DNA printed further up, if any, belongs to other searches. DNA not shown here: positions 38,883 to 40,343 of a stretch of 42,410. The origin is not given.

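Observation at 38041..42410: Compact integrase-repressor-Rep-iteron element with phage-satellite (PICI-like) architecture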

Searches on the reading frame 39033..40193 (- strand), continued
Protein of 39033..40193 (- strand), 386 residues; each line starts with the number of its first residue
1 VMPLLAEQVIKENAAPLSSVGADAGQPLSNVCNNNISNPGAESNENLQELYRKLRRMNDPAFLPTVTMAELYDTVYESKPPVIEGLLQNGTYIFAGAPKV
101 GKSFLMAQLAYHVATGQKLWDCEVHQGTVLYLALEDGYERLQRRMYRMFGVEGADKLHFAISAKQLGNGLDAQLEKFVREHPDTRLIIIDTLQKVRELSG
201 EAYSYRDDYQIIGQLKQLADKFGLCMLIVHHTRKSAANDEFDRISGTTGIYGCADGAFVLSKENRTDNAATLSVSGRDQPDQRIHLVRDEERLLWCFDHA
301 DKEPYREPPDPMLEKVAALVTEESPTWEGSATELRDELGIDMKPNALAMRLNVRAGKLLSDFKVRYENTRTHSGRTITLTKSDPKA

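Call 68: find_homologous_proteins(query=window:39033-40190:-, max_evalue=1e-10)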
Query window:39033-40190:- (385 aa): 8000 proteins with E <= 1e-10 among 8000 candidates; the best 120 are listed.
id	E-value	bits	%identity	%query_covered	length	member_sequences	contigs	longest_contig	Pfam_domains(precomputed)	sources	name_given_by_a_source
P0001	1.0e-231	787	92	98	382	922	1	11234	PF03796.22,PF13481.13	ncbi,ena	-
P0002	1.4e-230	783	89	98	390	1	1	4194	PF03796.22,PF13481.13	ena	-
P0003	5.4e-224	761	88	100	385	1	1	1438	PF03796.22,PF13481.13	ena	-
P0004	2.8e-212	723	87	96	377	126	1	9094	PF03796.22,PF13481.13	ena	-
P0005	6.4e-212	721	86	96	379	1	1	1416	PF13481.13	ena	-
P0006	2.2e-210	716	85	98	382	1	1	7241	PF03796.22,PF13481.13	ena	-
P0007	2.8e-209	713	82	100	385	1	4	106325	PF03796.22,PF13481.13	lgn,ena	-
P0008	8.6e-207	705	83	98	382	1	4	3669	PF03796.22,PF13481.13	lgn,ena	-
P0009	1.1e-206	704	84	98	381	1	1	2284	PF13481.13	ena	-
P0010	1.6e-206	704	82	98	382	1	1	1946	PF03796.22,PF13481.13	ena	-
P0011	1.1e-205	701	82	98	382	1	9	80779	PF03796.22,PF13481.13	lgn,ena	-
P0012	4.6e-205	699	84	96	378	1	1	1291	PF03796.22,PF13481.13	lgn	-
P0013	7.6e-205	698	82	98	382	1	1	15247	PF03796.22,PF13481.13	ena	-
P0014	7.6e-205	698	82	98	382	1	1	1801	PF03796.22,PF13481.13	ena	-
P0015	2.0e-204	697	82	98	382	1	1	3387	PF03796.22,PF13481.13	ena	-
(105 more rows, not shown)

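Call 85: search_protein_families(library=ncbifam, proteins=[window:39033-40190:-], max_evalue=0.001)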
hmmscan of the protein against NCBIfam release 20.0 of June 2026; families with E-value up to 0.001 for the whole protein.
window:39033-40190:- (385 aa): 0 families

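Call 106: predict_structure(alignment_id=A6)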
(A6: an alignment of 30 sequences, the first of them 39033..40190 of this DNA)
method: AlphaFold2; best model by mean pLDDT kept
length: 385 residues; sequences in the alignment: 30
mean_pLDDT: 56.0   pTM: 0.46
mean pLDDT of the five models: 56.0, 53.4, 50.4, 50.3, 46.5
residues with pLDDT >= 90: 31; 70-90: 80; 50-70: 96; < 50: 178
segments of 3 or more residues with pLDDT < 50: 1-49, 61-63, 65-86, 95-99, 160-166, 197-205, 231-253, 255-306, 383-385
pLDDT, mean of each block of 10 residues (from residue 1): 27 25 24 27 39 53 48 39 50 48 69 71 74 61 62 62 53 78 76 50 48 63 66 34 37 43 38 37 38 36 50 92 91 92 80 78 86 85 53
secondary structure, 60 per line:
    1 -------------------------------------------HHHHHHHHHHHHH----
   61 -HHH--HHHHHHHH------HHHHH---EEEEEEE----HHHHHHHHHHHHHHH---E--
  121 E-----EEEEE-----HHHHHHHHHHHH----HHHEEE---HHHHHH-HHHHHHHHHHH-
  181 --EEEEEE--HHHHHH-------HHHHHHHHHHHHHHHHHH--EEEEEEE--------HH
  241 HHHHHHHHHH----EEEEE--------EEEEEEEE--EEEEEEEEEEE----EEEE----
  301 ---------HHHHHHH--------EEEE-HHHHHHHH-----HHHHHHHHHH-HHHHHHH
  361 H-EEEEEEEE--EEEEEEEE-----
elements in order: H44-56 H67-74 H81-85 E89-95 H100-114 E127-131 H137-148 E156-158 H162-167 H169-179 E183-188 H191-196 H204-221 E224-230 H239-250 E255-259 E268-275 E278-288 E293-296 H310-316 E325-328 H330-337 H343-352 H354-361 E363-370 E373-380

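Call 109: fold_search(model_id=the predicted structure, library=pdb)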
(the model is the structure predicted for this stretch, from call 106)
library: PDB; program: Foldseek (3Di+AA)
matches with E <= 10: 1471; with E <= 0.001: 478
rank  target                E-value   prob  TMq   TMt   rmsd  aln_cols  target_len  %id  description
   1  4esv_J                1.4e-08  1.00  0.35  0.33  18.1       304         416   15  A New Twist on the Translocation Mechanism of Helicases from the Structure of DnaB with its Substrates (released 2012-10-24)
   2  6kza_B                3.3e-08  1.00  0.33  0.42   8.3       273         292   18  Crystal structure of the complex of the interaction domains of E. coli DnaB helicase and DnaC helicase loader (released 2019-11-20)
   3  4esv_H                3.5e-08  1.00  0.35  0.32  14.3       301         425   17  A New Twist on the Translocation Mechanism of Helicases from the Structure of DnaB with its Substrates (released 2012-10-24)
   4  2r6a_A                3.7e-08  1.00  0.37  0.34  14.0       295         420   17  Crystal Form BH1 (released 2007-11-06)
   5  6qel_B                3.7e-08  1.00  0.36  0.32  17.1       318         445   16  E. coli DnaBC apo complex (released 2019-03-06)
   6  9omz_B                4.2e-08  1.00  0.34  0.40  20.2       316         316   14  Cryo-EM structure of a pentameric RAD51-XRCC3-RAD51C-RAD51D-XRCC2 (51-X3CDX2) complex. (released 2026-04-01)
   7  2r6e_A                6.4e-08  1.00  0.36  0.35  17.9       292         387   17  Crystal Form B2 (released 2007-11-06)
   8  9oa1_A                7.7e-08  1.00  0.36  0.34   7.8       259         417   17  Ecoli DnaB helicase and Phage Lambda loader P with ADP-Mg in a 6:5 stoichiometry ratio. (released 2025-07-16)
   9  4esv_I                8.6e-08  1.00  0.36  0.33  13.5       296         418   16  A New Twist on the Translocation Mechanism of Helicases from the Structure of DnaB with its Substrates (released 2012-10-24)
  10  4esv_G                8.6e-08  1.00  0.35  0.32  15.1       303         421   16  A New Twist on the Translocation Mechanism of Helicases from the Structure of DnaB with its Substrates (released 2012-10-24)
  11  2r6d_A                9.2e-08  1.00  0.34  0.33  15.0       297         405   16  Crystal Form B1 (released 2008-06-10)
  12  6qel_E                9.8e-08  1.00  0.37  0.33  18.6       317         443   17  E. coli DnaBC apo complex (released 2019-03-06)
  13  3bh0                  1.1e-07  1.00  0.36  0.47  16.5       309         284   15  ATPase Domain of G40P (released 2007-12-25)
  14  4esv_F                1.4e-07  1.00  0.34  0.31   7.7       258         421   18  A New Twist on the Translocation Mechanism of Helicases from the Structure of DnaB with its Substrates (released 2012-10-24)
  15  9oa1_D                1.8e-07  1.00  0.39  0.34  18.6       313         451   17  Ecoli DnaB helicase and Phage Lambda loader P with ADP-Mg in a 6:5 stoichiometry ratio. (released 2025-07-16)
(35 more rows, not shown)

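Call 120: search_dna_similar(query=window:39033-40190:-, collection=plasmids, mode=protein, max_evalue=1e-10, max_rows=15)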
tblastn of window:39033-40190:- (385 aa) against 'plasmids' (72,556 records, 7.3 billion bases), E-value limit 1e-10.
Records with a match: 7; places in all: 9; records where one place covers at least 80% of the query: 4.
Best place of each record, by identity: 60-80% 1; <60% 6.
By first word of the organism name: Subdoligranulum 2; Enterococcus 2; Tsukamurella 1; Nonomuraea 1; Caldicellulosiruptor 1.
By predicted mobility (MOB-suite, as given by PLSDB): non-mobilizable 5; mobilizable 2.
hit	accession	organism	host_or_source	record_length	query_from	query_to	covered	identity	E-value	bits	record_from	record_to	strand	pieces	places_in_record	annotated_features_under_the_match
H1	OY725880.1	Subdoligranulum variabile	-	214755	11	379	96%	62.4%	2e-156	494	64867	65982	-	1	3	none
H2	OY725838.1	Subdoligranulum variabile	-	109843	62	379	83%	40.2%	2e-56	206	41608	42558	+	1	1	record has no annotation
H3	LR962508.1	Enterococcus faecalis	-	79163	62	380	83%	37.7%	8e-56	204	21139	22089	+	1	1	none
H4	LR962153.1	Enterococcus faecalis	-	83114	62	380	83%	37.7%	8e-56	204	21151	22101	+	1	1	none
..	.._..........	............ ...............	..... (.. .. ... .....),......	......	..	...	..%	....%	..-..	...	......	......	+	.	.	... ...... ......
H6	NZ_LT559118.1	Nonomuraea gerenzanensis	-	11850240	61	277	54%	35.2%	2e-23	136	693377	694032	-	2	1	none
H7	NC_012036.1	Caldicellulosiruptor bescii DSM 6725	-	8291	65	285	57%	32.8%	4e-17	91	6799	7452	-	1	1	AAA family ATPase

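Call 121: search_dna_similar(query=window:39033-40190:-, collection=phages, mode=protein, max_evalue=1e-8, max_rows=12)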
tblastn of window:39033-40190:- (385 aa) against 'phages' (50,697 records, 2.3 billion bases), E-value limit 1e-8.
Records with a match: 40; places in all: 40; records where one place covers at least 80% of the query: 3.
Best place of each record, by identity: <60% 40.
By first word of the organism name: Streptococcus 31; Bacteriophage 6; Roseobacter 2; Pseudanabaena 1.
By host as written in the record: - 6; Streptococcus suis ZKB4 1; Streptococcus parauberis SP-llh 1; Streptococcus pyogenes M1_GAS 1; Streptococcus pyogenes MGAS2096 1; Streptococcus pyogenes ERR111889 1; Streptococcus pyogenes ERR448936 1; Streptococcus dysgalactiae ERR109370 1; and 27 more.
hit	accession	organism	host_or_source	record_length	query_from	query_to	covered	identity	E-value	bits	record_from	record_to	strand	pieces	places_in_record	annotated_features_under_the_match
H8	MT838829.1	Bacteriophage sp.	human fecal samples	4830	11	384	97%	51.2%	3e-120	386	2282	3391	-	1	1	record has no annotation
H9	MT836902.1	Bacteriophage sp.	human fecal samples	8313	13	379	95%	51.2%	2e-123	397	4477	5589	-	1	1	record has no annotation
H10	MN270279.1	Streptococcus phage phi-SsuZKB4_rum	Streptococcus suis ZKB4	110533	62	380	83%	38.0%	9e-57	206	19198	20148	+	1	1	hypothetical protein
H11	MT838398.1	Bacteriophage sp.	human fecal samples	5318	42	311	70%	38.6%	7e-48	179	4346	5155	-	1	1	record has no annotation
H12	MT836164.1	Bacteriophage sp.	human fecal samples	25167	59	333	71%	34.7%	1e-39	155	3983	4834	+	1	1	record has no annotation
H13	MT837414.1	Bacteriophage sp.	human fecal samples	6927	62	264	53%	40.1%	4e-40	157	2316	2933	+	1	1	record has no annotation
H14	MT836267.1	Bacteriophage sp.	human fecal samples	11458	76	324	65%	31.1%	1e-23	108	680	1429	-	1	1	record has no annotation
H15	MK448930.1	Streptococcus phage Javan406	Streptococcus parauberis SP-llh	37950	45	304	68%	27.8%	3e-11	71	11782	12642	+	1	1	replicative DNA helicase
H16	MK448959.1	Streptococcus phage Javan488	Streptococcus pyogenes M1_GAS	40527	45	258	56%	29.8%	1e-11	72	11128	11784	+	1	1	replicative DNA helicase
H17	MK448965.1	Streptococcus phage Javan506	Streptococcus pyogenes MGAS2096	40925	45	258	56%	29.8%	1e-11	72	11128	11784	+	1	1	replicative DNA helicase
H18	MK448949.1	Streptococcus phage Javan460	Streptococcus pyogenes ERR111889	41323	45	258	56%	29.8%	1e-11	72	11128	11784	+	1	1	replicative DNA helicase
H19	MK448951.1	Streptococcus phage Javan470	Streptococcus pyogenes ERR448936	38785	45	258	56%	29.3%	6e-11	70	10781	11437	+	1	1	replicative DNA helicase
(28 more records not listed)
